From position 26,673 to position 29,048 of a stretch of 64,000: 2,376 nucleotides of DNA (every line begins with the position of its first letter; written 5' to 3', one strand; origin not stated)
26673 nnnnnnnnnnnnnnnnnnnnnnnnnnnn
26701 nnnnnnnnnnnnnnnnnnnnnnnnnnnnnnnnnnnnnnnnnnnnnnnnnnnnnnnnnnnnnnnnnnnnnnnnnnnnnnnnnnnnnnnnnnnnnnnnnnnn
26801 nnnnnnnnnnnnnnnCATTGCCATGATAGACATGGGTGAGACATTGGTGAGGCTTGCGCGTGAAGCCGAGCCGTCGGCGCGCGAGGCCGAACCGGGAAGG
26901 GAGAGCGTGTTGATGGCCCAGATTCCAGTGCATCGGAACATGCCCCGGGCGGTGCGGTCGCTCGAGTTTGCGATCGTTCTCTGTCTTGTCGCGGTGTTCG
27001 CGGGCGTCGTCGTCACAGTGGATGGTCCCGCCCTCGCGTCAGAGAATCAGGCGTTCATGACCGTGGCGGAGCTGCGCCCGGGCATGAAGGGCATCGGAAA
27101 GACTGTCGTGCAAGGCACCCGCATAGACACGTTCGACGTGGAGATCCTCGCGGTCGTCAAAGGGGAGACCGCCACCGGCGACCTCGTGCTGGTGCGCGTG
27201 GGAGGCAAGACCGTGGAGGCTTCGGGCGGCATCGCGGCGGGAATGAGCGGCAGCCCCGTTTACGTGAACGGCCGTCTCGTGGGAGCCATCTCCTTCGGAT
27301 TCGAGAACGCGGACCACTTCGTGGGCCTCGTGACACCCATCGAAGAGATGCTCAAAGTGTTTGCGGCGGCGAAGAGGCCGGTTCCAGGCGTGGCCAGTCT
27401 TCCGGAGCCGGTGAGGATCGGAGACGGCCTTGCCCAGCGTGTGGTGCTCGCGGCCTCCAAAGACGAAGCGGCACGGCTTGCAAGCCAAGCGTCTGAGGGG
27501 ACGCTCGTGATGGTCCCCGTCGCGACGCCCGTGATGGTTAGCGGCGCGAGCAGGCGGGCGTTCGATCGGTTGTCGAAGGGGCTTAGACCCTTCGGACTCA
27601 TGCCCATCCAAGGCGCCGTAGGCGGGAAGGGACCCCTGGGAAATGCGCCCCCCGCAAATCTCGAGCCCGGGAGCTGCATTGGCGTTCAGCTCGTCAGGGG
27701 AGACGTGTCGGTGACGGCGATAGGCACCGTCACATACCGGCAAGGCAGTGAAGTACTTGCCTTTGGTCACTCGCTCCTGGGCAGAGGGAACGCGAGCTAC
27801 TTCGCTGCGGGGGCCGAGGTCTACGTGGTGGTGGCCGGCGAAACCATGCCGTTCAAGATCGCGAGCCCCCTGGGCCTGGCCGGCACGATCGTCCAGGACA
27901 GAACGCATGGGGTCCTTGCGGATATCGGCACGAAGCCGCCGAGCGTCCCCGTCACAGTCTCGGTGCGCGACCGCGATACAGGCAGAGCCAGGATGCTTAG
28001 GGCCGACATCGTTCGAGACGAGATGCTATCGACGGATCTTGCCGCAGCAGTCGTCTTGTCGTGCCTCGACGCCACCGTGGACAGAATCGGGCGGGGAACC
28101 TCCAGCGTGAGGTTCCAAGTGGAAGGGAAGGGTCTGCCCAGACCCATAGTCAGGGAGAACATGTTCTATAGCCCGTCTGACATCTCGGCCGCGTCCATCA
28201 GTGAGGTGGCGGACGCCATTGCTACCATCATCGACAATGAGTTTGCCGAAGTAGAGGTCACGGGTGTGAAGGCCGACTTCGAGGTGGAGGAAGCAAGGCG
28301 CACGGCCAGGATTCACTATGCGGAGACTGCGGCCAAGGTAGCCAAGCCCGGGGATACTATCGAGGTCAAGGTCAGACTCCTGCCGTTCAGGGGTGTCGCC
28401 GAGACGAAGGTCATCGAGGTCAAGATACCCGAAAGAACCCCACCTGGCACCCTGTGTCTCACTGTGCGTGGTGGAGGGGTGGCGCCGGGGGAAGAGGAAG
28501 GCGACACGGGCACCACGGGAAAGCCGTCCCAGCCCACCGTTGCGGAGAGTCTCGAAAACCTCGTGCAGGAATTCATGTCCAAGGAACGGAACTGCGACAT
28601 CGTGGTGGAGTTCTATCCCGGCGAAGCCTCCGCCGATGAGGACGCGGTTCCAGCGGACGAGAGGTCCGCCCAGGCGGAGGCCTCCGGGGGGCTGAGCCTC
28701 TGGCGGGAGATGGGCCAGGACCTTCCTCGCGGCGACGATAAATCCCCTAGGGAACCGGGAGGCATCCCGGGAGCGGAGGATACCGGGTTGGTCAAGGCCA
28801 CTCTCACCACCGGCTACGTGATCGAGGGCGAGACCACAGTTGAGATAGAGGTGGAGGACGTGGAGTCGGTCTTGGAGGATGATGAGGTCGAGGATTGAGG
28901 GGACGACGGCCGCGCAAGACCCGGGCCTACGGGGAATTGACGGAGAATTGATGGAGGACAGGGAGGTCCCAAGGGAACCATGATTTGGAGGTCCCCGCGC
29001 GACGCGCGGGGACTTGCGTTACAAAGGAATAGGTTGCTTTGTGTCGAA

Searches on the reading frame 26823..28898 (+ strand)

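Call 17: search_protein_families(library=pfam, proteins=[window:26823-28898:+], max_evalue=0.001)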
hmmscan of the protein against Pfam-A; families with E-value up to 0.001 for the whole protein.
window:26823-28898:+ (691 aa): 1 family
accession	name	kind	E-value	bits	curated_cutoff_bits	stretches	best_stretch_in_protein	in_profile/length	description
PF05580.18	Peptidase_S55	-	2.8e-11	44.3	25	1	83-177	117-210/210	SpoIVB peptidase S55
